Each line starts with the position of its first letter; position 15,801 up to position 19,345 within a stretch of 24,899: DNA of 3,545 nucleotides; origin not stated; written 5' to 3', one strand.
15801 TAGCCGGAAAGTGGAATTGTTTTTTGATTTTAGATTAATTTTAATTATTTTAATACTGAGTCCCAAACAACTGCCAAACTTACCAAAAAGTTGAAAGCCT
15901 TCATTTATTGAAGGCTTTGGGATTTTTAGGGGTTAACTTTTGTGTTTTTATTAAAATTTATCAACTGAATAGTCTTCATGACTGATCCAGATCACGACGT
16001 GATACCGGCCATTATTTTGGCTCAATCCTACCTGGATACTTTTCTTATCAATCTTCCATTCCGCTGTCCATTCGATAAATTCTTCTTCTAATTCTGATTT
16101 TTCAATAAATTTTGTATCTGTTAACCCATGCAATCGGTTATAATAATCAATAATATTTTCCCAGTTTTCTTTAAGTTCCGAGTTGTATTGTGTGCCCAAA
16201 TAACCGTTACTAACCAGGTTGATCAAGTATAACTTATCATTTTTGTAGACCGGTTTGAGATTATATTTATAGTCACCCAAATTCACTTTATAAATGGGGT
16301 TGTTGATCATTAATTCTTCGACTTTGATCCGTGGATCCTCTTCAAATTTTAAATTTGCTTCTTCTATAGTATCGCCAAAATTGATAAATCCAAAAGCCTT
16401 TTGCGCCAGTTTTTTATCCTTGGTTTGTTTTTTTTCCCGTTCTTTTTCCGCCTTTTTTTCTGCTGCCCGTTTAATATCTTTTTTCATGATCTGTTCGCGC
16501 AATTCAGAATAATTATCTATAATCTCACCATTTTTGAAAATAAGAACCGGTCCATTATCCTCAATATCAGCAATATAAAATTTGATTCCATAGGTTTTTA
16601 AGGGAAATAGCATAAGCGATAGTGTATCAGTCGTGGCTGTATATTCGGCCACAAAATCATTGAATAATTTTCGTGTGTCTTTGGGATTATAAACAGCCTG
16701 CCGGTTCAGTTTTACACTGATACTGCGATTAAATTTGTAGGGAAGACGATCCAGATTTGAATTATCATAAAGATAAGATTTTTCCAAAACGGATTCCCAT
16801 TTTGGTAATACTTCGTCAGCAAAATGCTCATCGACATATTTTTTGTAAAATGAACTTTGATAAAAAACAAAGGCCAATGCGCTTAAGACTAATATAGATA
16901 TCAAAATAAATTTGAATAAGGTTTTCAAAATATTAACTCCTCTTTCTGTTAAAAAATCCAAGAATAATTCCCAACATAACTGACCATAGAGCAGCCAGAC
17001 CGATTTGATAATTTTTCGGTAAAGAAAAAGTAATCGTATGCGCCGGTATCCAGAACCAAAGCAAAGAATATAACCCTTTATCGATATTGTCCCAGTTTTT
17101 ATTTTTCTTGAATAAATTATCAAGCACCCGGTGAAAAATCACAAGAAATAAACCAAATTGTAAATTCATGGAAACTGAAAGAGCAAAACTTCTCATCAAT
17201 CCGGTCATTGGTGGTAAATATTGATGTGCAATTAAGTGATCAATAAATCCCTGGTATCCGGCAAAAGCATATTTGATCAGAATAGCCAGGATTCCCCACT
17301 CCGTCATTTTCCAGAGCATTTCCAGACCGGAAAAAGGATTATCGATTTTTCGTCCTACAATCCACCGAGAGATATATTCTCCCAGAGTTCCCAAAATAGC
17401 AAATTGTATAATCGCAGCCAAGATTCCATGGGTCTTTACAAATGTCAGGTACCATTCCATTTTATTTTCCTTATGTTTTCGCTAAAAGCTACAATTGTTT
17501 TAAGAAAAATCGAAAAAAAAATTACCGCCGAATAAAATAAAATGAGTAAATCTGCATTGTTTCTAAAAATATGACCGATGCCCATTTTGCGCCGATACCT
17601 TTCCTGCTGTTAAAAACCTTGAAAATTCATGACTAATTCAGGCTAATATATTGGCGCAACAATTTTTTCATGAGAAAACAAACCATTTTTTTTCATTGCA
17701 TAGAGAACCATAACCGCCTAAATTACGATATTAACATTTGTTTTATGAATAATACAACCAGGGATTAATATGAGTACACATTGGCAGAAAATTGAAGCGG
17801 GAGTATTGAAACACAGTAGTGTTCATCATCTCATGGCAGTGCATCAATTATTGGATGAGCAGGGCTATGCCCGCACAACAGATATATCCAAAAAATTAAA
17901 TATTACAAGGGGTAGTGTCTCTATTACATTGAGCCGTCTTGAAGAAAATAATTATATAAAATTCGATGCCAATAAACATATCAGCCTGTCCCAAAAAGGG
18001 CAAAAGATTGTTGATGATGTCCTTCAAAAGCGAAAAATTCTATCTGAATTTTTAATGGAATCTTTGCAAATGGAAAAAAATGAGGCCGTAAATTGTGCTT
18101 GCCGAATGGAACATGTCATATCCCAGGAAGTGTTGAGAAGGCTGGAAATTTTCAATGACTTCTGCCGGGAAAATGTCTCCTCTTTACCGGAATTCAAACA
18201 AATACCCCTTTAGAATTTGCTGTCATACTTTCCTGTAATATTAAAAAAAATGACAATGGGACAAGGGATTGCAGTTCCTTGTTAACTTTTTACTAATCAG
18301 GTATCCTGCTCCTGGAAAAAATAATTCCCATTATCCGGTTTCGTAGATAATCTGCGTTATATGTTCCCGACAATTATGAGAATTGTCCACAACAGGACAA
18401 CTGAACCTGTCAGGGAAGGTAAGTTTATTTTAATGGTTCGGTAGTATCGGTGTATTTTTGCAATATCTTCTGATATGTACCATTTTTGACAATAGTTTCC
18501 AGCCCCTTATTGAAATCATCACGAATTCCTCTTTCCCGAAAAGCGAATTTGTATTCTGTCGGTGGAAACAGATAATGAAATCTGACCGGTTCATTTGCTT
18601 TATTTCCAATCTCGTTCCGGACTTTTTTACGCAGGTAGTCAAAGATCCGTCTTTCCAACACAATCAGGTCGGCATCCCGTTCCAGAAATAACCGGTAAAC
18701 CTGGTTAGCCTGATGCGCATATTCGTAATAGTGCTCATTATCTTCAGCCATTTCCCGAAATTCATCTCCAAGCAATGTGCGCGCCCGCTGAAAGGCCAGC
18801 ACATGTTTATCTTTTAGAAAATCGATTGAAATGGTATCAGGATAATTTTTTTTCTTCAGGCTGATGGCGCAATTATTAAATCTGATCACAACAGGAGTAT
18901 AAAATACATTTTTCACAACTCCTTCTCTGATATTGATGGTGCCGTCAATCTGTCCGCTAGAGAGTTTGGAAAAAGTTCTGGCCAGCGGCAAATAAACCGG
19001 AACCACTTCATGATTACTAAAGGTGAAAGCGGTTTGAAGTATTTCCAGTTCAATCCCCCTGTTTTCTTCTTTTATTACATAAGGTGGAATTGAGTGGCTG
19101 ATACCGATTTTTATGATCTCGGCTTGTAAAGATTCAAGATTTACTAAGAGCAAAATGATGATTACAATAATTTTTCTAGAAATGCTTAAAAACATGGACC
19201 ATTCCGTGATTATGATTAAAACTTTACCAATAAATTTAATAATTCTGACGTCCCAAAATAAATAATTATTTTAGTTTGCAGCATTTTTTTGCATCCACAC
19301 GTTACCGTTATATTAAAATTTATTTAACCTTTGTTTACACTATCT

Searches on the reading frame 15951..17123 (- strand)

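Call 7: search_protein_families(library=pfam, proteins=[window:15951-17123:-], max_evalue=0.01)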
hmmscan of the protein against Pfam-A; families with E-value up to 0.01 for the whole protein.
window:15951-17123:- (390 aa): 1 family
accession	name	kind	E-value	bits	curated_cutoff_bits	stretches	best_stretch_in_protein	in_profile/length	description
PF19498.4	DUF6033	-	0.0018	18.6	25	1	180-242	94-154/205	Protein of unknown function (DUF6033)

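Call 61: search_protein_families(library=ncbifam, proteins=[window:15951-16928:-], max_evalue=0.01)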
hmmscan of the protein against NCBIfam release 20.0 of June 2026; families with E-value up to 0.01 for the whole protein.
window:15951-16928:- (325 aa): 0 families

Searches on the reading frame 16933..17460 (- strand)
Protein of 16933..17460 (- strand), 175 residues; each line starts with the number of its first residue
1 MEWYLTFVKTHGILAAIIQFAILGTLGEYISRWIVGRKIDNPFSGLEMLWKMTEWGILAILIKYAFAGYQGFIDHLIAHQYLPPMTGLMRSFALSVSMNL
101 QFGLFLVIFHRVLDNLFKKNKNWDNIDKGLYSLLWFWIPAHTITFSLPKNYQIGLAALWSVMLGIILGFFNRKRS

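Call 7: search_protein_families(library=pfam, proteins=[window:16933-17460:-], max_evalue=0.01)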
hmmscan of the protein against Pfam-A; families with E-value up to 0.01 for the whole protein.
window:16933-17460:- (175 aa): 1 family
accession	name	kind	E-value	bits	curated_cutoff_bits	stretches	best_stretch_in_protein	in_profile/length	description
PF07695.17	7TMR-DISM_7TM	-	0.0095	16.3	29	1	65-169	40-145/205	7TM diverse intracellular signalling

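Call 61: search_protein_families(library=ncbifam, proteins=[window:16933-17460:-], max_evalue=0.01)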
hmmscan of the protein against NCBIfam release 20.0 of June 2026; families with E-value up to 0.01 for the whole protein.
window:16933-17460:- (175 aa): 0 families

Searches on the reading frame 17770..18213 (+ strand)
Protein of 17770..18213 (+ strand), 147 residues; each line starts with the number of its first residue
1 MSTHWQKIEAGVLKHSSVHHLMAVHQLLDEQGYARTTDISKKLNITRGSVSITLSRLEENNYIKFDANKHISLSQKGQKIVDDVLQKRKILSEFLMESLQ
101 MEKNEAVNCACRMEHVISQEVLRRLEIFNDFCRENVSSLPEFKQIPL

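Call 7: search_protein_families(library=pfam, proteins=[window:17770-18213:+], max_evalue=0.01)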
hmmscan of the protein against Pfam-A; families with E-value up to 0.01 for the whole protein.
window:17770-18213:+ (147 aa): 13 families
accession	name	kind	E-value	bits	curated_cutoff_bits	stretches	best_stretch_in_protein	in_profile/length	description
PF02742.21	Fe_dep_repr_C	-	1.2e-13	51.3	27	1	75-137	2-64/70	Iron dependent repressor, metal binding and dimerisation domain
PF01325.25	Fe_dep_repress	-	2.3e-09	37.8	26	1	21-70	10-59/60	Iron dependent repressor, N-terminal DNA binding domain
PF01047.28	MarR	-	7.5e-06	26.2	24.6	1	27-67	11-51/59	MarR family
PF13412.12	HTH_24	-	2.9e-05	24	21.9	1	25-64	9-48/48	Winged helix-turn-helix DNA-binding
PF13601.12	HTH_34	-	0.00012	22.6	27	1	23-68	5-49/80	Winged helix DNA-binding domain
PF12802.13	MarR_2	-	0.00012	22.6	27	1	20-65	7-52/61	MarR family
PF14947.12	HTH_45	-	0.00016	22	25.5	1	26-86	10-71/77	Winged helix-turn-helix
PF01978.25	TrmB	-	0.00091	19.5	25.6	1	27-65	17-54/68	Sugar-specific transcriptional regulator TrmB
PF24034.1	DUF7343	-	0.003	17.8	27.6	1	24-64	8-49/62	Domain of unknown function (DUF7343)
PF14394.12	DUF4423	-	0.0035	17.6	30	1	4-69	6-73/165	Domain of unknown function (DUF4423)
PF22167.2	PH0730-like_N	-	0.0036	17.9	30.2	1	38-79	20-60/60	PH0730-like, N-terminal domain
PF13545.12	HTH_Crp_2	-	0.0048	17.3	27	1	37-72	26-60/70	Crp-like helix-turn-helix domain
PF13463.12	HTH_27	-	0.0097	16.6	22.2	0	20-77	5-68/68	Winged helix DNA-binding domain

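Call 61: search_protein_families(library=ncbifam, proteins=[window:17770-18213:+], max_evalue=0.01)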
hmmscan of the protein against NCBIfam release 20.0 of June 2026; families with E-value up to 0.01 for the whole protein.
window:17770-18213:+ (147 aa): 12 families
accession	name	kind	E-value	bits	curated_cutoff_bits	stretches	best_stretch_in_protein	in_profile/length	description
NF003025.0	PRK03902.1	equivalog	3e-18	66.2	138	1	20-144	9-132/142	transcriptional regulator MntR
NF008273.0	PRK11050.1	equivalog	1.7e-15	57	153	1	24-129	45-149/156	manganese-binding transcriptional regulator MntR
NF053665.1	TransRegDtxRActin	equivalog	7.5e-13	48.5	290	1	22-125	13-116/233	iron-dependent transcriptional repressor DtxR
NF047407.1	TransRegMntRTherm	equivalog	8.7e-10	38.6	350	1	31-125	30-124/227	manganese-dependent transcriptional regulator MntR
NF050133.1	TransRegFabT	equivalog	6.5e-05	23.2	200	1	27-80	37-96/138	fatty acid biosynthesis transcriptional regulator FabT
NF003210.0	PRK04172.1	equivalog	0.00087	18.2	350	1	24-105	11-95/496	phenylalanine--tRNA ligase subunit alpha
NF053606.1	Sta1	subfamily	0.00095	19.2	80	0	22-64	24-65/100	Sta1 family transcriptional regulator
TIGR02337.1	HpaR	equivalog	0.0036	17.1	121.2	1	25-105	34-120/130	homoprotocatechuate degradation operon regulator HpaR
NF053610.1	Sso10a_fam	subfamily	0.0046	17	60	1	31-80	16-63/64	Sso10a family chromatin protein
TIGR01884.1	cas_HTH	subfamily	0.0058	16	60.2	1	16-66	139-189/202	CRISPR-associated CARF protein Csa3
NF007339.0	PRK09834.1-1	equivalog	0.0061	15.9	299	1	22-69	27-74/271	DNA-binding transcriptional regulator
NF053756.1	MreA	equivalog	0.0072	16.1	100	0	27-71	25-68/110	MreA family transcriptional regulator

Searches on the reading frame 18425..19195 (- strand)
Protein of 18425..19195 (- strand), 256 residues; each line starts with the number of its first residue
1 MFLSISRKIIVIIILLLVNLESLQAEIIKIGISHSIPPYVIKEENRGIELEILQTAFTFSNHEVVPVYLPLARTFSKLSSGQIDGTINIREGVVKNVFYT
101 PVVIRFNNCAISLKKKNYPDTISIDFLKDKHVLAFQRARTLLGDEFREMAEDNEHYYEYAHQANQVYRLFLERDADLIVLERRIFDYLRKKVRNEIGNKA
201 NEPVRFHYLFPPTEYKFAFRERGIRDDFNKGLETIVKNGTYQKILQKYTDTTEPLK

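Call 65: search_protein_families(library=pfam, proteins=[window:18425-19195:-], max_evalue=0.0001)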
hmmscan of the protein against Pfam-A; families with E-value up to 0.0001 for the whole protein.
window:18425-19195:- (256 aa): 1 family
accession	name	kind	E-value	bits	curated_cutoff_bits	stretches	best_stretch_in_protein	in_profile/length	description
PF00497.25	SBP_bac_3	-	8.8e-09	35.7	26.4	1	28-249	1-130/132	Bacterial extracellular solute-binding proteins, family 3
